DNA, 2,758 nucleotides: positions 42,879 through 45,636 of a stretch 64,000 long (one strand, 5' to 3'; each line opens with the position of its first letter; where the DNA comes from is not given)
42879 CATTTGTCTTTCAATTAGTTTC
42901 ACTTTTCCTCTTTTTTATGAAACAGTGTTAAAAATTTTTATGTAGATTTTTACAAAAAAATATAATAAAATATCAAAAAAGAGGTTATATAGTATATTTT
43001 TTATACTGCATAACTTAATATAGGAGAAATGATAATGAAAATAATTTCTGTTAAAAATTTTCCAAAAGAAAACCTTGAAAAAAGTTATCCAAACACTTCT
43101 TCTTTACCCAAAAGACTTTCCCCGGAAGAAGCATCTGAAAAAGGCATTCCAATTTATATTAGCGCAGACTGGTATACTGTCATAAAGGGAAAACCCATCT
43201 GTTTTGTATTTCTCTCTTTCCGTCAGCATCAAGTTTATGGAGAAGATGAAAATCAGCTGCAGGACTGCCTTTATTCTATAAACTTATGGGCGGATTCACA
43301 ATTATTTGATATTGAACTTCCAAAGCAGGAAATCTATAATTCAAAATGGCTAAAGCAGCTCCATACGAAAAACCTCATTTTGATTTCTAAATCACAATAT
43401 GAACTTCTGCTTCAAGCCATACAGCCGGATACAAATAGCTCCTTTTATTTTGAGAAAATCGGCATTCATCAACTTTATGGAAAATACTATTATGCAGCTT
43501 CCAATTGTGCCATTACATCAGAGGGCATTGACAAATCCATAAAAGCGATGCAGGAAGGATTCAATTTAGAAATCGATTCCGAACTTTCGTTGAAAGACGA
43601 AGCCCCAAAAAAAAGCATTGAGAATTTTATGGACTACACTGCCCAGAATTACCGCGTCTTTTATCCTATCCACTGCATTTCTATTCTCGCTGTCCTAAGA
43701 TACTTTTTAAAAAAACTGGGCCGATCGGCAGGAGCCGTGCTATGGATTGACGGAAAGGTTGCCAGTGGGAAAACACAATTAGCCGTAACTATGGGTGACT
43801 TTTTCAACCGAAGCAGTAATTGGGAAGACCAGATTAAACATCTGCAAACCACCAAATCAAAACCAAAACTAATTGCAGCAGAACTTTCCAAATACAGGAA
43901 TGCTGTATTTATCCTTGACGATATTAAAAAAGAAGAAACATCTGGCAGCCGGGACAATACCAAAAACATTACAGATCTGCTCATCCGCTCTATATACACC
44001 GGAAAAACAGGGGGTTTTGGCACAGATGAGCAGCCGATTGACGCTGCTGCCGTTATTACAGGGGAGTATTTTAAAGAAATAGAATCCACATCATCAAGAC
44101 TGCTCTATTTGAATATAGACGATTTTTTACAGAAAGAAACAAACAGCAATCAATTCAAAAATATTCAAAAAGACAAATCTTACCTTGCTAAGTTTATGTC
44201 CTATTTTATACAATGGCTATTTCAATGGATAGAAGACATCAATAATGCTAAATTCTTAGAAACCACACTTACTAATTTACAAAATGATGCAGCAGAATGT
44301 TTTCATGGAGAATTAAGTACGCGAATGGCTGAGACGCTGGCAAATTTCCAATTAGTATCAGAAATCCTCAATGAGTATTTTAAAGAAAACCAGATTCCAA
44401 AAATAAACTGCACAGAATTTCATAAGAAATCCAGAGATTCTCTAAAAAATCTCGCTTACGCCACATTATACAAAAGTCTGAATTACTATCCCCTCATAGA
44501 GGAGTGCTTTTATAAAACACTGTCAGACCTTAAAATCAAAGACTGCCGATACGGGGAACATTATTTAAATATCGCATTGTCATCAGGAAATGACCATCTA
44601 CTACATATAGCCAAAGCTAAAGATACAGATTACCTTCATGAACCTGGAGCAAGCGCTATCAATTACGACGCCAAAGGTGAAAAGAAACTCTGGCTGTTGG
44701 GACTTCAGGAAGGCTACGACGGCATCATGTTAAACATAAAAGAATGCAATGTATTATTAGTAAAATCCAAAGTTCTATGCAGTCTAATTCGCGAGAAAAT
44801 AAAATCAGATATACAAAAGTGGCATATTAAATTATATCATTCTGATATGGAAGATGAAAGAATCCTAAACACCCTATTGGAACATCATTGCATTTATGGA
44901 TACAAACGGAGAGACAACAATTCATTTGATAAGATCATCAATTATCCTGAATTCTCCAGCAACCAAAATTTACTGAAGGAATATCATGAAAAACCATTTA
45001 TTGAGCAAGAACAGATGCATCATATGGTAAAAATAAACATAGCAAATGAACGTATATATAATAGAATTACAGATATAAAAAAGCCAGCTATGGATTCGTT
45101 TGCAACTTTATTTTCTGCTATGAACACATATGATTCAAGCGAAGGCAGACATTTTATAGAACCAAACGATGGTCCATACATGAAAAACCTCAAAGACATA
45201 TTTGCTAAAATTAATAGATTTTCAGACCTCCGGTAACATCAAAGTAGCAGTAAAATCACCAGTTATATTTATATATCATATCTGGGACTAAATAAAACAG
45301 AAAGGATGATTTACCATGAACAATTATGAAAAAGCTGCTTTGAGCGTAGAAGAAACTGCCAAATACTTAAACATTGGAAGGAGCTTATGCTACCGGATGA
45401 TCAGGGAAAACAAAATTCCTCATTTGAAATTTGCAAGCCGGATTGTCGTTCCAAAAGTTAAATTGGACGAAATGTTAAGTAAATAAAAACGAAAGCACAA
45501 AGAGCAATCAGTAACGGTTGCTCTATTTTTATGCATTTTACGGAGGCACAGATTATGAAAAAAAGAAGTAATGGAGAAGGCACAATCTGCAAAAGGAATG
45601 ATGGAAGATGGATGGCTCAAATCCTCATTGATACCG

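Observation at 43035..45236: Unrecognisable 733-aa Walker A/B NTPase as first gene of the island, directly upstream of xis-int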

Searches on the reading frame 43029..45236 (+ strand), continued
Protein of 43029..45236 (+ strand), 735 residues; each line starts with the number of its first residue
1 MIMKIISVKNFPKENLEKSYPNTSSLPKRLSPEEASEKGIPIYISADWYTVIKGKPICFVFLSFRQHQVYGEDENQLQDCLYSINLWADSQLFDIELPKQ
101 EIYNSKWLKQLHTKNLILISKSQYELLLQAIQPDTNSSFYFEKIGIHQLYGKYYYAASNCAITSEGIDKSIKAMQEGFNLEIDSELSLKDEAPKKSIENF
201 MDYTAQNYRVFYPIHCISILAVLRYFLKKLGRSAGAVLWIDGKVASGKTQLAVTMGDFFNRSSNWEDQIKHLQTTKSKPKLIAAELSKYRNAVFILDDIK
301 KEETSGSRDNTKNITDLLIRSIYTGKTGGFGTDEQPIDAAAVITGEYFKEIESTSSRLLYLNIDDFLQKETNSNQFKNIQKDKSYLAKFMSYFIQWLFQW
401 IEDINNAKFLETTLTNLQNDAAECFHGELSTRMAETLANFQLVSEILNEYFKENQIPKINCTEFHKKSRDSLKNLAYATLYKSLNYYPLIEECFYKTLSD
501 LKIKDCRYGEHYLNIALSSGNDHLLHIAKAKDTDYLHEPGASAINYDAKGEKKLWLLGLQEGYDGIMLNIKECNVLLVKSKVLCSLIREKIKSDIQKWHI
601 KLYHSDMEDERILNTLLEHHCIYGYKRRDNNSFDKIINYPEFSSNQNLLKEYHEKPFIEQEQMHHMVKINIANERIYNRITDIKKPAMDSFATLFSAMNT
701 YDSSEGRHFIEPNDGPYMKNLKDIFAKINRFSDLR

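Call 49: search_protein_families(library=pfam, proteins=[L008:12437-13639:+, L008:13803-14903:+, L008:16468-17073:+, L008:17082-18083:+, L008:18703-19341:-, L008:20622-21917:+, L012:13731-14828:+, L012:16160-17089:+, L012:17666-18613:+, L012:12745-13551:+], max_evalue=0.001)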
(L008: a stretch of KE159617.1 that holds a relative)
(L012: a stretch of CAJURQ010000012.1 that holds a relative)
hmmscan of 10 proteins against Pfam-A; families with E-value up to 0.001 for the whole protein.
L008:12437-13639:+ (400 aa): 2 families
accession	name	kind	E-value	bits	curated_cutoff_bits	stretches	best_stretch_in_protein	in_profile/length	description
PF00589.27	Phage_integrase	-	1.4e-26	93.7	27.1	1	188-379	3-168/172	Phage integrase family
PF14659.12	Phage_int_SAM_3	-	5.7e-12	46.1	22.6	1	74-130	2-57/58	Phage integrase, N-terminal SAM-like domain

L008:13803-14903:+ (366 aa): 0 families

L008:16468-17073:+ (201 aa): 1 family
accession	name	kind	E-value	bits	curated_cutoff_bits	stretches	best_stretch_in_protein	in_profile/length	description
PF00265.24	TK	-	2.6e-43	148.3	20.6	1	14-192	1-176/176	Thymidine kinase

L008:17082-18083:+ (333 aa): 1 family
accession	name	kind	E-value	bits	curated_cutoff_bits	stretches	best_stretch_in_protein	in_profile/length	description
PF01699.29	Na_Ca_ex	-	2.3e-71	239.1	24.9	2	14-155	2-150/151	Sodium/calcium exchanger protein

L008:18703-19341:- (212 aa): 1 family
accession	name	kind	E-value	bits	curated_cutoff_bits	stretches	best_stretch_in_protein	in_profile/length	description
PF06541.16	ABC_trans_CmpB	-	9.7e-41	139.9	25.9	1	32-186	1-151/151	Putative ABC-transporter type IV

L008:20622-21917:+ (431 aa): 3 families
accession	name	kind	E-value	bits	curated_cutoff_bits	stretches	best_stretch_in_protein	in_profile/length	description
PF05697.18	Trigger_N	-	1.3e-50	171.8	22.2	1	4-147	1-143/144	Bacterial trigger factor protein (TF)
PF05698.19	Trigger_C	-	3e-39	135.1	22.7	1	266-426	1-162/162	Bacterial trigger factor protein (TF) C-terminus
PF00254.34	FKBP_C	-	7e-15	55.6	21.1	1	160-242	2-93/94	FKBP-type peptidyl-prolyl cis-trans isomerase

L012:13731-14828:+ (365 aa): 0 families

L012:16160-17089:+ (309 aa): 0 families

L012:17666-18613:+ (315 aa): 1 family
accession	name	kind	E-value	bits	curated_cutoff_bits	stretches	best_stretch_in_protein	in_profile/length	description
PF06067.16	DUF932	-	1.1e-59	202.4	23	1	74-291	1-219/227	Domain of unknown function (DUF932)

L012:12745-13551:+ (268 aa): 1 family
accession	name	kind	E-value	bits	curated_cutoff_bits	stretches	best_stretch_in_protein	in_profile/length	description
PF00589.27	Phage_integrase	-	7.5e-31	107.6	27.1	1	56-250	3-171/172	Phage integrase family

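Call 64: search_protein_families(library=pfam, proteins=[P0118, P0162, P0147, P0140, P0155, P0169, P0148, P0145, P0108, P0092], max_evalue=0.01)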
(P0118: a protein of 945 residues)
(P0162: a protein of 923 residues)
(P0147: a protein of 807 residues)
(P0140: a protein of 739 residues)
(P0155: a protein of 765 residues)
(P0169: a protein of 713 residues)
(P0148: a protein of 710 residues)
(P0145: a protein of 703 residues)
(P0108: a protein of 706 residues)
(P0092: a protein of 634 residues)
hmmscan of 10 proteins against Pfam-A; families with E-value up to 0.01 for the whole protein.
P0118 (945 aa): 2 families
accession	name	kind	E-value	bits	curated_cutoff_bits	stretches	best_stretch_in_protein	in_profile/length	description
PF09250.16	Prim-Pol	-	1.6e-24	87.6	22.8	1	15-174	3-158/158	Bifunctional DNA primase/polymerase, N-terminal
PF06048.17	DUF927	-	9e-05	22.7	22.6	1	453-641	105-280/284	Domain of unknown function (DUF927)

P0162 (923 aa): 2 families
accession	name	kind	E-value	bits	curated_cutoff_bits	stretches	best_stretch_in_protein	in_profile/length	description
PF09250.16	Prim-Pol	-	3.2e-28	99.6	22.8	1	19-176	2-158/158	Bifunctional DNA primase/polymerase, N-terminal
PF06048.17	DUF927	-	0.00021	21.5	22.6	1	440-606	95-250/284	Domain of unknown function (DUF927)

P0147 (807 aa): 0 families

P0140 (739 aa): 0 families

P0155 (765 aa): 0 families

P0169 (713 aa): 1 family
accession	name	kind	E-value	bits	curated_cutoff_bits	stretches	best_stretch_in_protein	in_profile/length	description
PF06048.17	DUF927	-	0.0002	21.6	22.6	1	245-427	96-265/284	Domain of unknown function (DUF927)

P0148 (710 aa): 0 families

P0145 (703 aa): 0 families

P0108 (706 aa): 1 family
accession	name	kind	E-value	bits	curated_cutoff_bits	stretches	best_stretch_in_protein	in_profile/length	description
PF06048.17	DUF927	-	0.0034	17.5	22.6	1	293-403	155-259/284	Domain of unknown function (DUF927)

P0092 (634 aa): 0 families

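Call 68: search_protein_families(library=pfam, proteins=[L008:13803-14903:+, L006:7817-9226:+], max_evalue=0.1)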
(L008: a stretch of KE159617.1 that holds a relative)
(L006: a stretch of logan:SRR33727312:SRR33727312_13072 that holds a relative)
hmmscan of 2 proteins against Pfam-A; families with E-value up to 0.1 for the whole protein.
L008:13803-14903:+ (366 aa): 2 families
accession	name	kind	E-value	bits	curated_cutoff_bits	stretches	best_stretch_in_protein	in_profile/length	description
PF05144.20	Phage_CRI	-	0.0069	16.5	21.7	1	99-189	90-184/232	Replication-associated protein G2P N-terminal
PF16457.11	PH_12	-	0.056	14.3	27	0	215-284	9-72/131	Pleckstrin homology domain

L006:7817-9226:+ (469 aa): 0 families

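Call 73: fold_search(model_id=the predicted structure, library=viral)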
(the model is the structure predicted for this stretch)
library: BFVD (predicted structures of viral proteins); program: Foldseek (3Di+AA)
matches with E <= 10: 684; with E <= 0.001: 112
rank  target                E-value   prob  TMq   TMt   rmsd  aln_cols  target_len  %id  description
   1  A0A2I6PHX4            7.7e-18  1.00  0.42  0.34  13.6       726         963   10  RNA polymerase-binding transcription factor [Pseudomonas phage PMBT3]
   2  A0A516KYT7            5.7e-17  1.00  0.44  0.34  18.4       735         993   11  (no name in the UniProt tables at hand)
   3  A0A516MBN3            8.0e-16  1.00  0.42  0.47  14.3       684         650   12  (no name in the UniProt tables at hand)
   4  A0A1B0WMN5            1.0e-15  1.00  0.41  0.34  12.5       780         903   12  Toprim domain-containing protein [Flavobacterium phage 23T]
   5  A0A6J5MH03            5.7e-15  1.00  0.37  0.30  13.1       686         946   11  DUF927 domain-containing protein [uncultured Caudovirales phage]
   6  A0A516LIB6            6.7e-15  1.00  0.41  0.33  15.0       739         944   11  (no name in the UniProt tables at hand)
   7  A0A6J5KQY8            1.5e-13  1.00  0.40  0.32  14.1       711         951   10  DUF927 domain-containing protein [uncultured Caudovirales phage]
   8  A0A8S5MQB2            1.9e-13  1.00  0.35  0.27  14.6       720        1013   12  Replication protein B [Podoviridae sp. ctUS21]
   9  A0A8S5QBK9            4.3e-13  1.00  0.37  0.50  18.8       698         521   10  Active helicase ring shaped helicase [Siphoviridae sp. ctyNQ5]
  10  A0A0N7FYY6            1.2e-12  1.00  0.37  0.31  15.5       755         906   11  (no name in the UniProt tables at hand)
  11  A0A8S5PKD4            1.2e-12  1.00  0.34  0.26  14.4       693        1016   10  Replication protein B [Podoviridae sp. ctnCN2]
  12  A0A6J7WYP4            1.4e-12  1.00  0.40  0.31  13.9       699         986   10  DUF927 domain-containing protein [uncultured Caudovirales phage]
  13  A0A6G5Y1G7            2.8e-12  1.00  0.36  0.28  15.4       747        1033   10  (no name in the UniProt tables at hand)
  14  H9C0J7                4.9e-10  1.00  0.30  0.27  15.2       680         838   11  (no name in the UniProt tables at hand)
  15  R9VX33                1.4e-09  1.00  0.34  0.36   9.3       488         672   12  DNA primase [Flavobacterium phage 6H]
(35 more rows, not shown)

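Call 79: search_protein_families(library=pfam, alignment_id=A1, max_evalue=1)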
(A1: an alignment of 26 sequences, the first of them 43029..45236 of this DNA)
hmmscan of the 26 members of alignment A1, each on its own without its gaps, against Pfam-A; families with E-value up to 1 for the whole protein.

A. member 1, window:43029-45236:+ (735 aa): 1 family
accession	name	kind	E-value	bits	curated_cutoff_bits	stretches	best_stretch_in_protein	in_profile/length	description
PF18662.7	HTH_56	-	0.19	12.2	26.2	1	631-677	52-97/111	Cch helix turn helix domain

B. families by the number of members that match (of 26 scanned): 31 families (the first 25 are shown)
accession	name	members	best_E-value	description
PF24883.2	NPHP3_N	10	0.00032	Nephrocystin 3, N-terminal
PF00910.28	RNA_helicase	9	0.0061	RNA helicase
PF20720.3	nSTAND3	2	0.00026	Novel STAND NTPase 3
PF13238.12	AAA_18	2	0.0071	AAA domain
PF00004.35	AAA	2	0.014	ATPase family associated with various cellular activities (AAA)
PF24538.1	DUF7599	2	0.015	Domain of unknown function (DUF7599)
PF09848.15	SLFN-g3_helicase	2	0.036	Schlafen group 3, DNA/RNA helicase domain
PF13401.12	AAA_22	2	0.087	AAA domain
PF05729.18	NACHT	2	0.17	NACHT domain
PF08389.18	Xpo1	1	0.0012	Exportin 1-like protein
PF13971.11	Mei4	1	0.0015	Meiosis-specific protein Mei4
PF11848.13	DUF3368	1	0.031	Domain of unknown function (DUF3368)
PF12326.13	EOS1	1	0.036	N-glycosylation protein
PF12884.12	TORC_N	1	0.041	Transducer of regulated CREB activity, N terminus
PF06365.17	CD34_antigen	1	0.044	CD34/Podocalyxin family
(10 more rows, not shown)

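Call 84: search_protein_families(library=phrogs, proteins=[L008:13803-14903:+, L012:13731-14828:+, L006:6645-7751:+, L005:2906-4168:-, L006:7817-9226:+, L005:6146-6670:+], max_evalue=0.01)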
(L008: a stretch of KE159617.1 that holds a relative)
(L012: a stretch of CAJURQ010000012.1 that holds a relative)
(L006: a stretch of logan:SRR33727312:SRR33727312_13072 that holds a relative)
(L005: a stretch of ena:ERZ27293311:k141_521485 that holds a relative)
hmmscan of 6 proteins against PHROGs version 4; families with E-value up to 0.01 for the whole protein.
L008:13803-14903:+ (366 aa): 0 families

L012:13731-14828:+ (365 aa): 1 family
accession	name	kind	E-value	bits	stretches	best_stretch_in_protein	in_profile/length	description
phrog_18486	-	unknown function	0.005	18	0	235-256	18-39/63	-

L006:6645-7751:+ (368 aa): 0 families

L005:2906-4168:- (420 aa): 1 family
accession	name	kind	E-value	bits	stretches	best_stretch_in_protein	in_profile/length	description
phrog_702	-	DNA, RNA and nucleotide metabolism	1.3e-06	28.8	1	139-258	121-237/382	replication protein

L006:7817-9226:+ (469 aa): 0 families

L005:6146-6670:+ (174 aa): 3 families
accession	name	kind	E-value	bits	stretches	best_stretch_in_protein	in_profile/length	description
phrog_2662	-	head and packaging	0.00048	19.8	1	60-152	434-512/717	portal protein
phrog_11693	-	tail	0.0078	17.3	1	36-154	95-210/228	pilot protein for DNA ejection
phrog_788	-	tail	0.0084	16.9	0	74-131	147-204/297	tail protein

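Call 85: search_solved_structures(query=L008:13803-14903:+, max_evalue=1)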
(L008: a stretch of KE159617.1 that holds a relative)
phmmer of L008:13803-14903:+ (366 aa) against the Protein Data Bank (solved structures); distinct sequences matched with E-value up to 1: 0.

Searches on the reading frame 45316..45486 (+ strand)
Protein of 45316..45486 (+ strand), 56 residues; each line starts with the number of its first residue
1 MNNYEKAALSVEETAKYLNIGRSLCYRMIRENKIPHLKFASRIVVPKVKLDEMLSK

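Call 4: search_protein_families(library=pfam, proteins=[window:45316-45486:+], max_evalue=1)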
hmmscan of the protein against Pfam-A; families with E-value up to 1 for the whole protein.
window:45316-45486:+ (56 aa): 5 families
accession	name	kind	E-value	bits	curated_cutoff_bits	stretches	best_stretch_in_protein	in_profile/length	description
PF12728.13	HTH_17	-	1.9e-10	41.3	27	1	9-55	2-48/51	Helix-turn-helix domain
PF09035.16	Tn916-Xis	-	0.0099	16.5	22.9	1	4-37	11-45/69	Excisionase from transposon Tn916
PF01381.28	HTH_3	-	0.055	14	23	1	6-43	7-44/55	Helix-turn-helix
PF13384.12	HTH_23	-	0.13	12.6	24.6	1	8-31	17-40/50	Homeodomain-like domain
PF05930.18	Phage_AlpA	-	0.17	12.2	21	1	12-42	7-38/51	Prophage CP4-57 regulatory protein (AlpA)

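Call 5: search_protein_families(library=ncbifam, proteins=[window:45316-45486:+], max_evalue=1)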
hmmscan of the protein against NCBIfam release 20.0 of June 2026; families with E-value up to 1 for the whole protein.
window:45316-45486:+ (56 aa): 2 families
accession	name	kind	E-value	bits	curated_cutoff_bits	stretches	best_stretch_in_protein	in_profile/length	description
TIGR01764.1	excise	domain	3.2e-10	40.2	28.8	1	9-54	2-47/49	excisionase family DNA-binding protein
NF047737.1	antiphage_MADS1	equivalog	9.9e-05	22.5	80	1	9-39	4-34/49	methylation-associated defense system helix-turn-helix domain-containing protein MAD1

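Call 6: search_protein_families(library=phrogs, proteins=[window:45316-45486:+], max_evalue=1)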
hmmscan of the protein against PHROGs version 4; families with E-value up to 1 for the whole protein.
window:45316-45486:+ (56 aa): 11 families
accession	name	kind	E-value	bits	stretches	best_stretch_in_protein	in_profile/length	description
phrog_7338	-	unknown function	5.9e-06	27.5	1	4-54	26-77/87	-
phrog_12527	-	integration and excision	5.3e-05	24.3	1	8-55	29-76/130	excisionase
phrog_66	-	integration and excision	0.00015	22.5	1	6-54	91-140/412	excisionase and transcriptional regulator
phrog_25262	-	unknown function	0.00059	20.8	1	6-47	32-74/106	-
phrog_16129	-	integration and excision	0.00085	20.2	1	4-33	9-38/67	excisionase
phrog_1877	-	DNA, RNA and nucleotide metabolism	0.0024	18.8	1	4-55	56-107/129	DNA binding protein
phrog_15534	-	DNA, RNA and nucleotide metabolism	0.012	17.1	1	5-42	40-76/93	HTH DNA binding protein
phrog_125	-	DNA, RNA and nucleotide metabolism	0.063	13.8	1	3-37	174-208/254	DNA invertase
phrog_10045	-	DNA, RNA and nucleotide metabolism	0.11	13.4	1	8-52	20-65/74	HTH DNA binding protein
phrog_1310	-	unknown function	0.2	13.1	1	7-33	82-108/125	-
phrog_9834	-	integration and excision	0.25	12.7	1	9-35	28-54/86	excisionase and transcriptional regulator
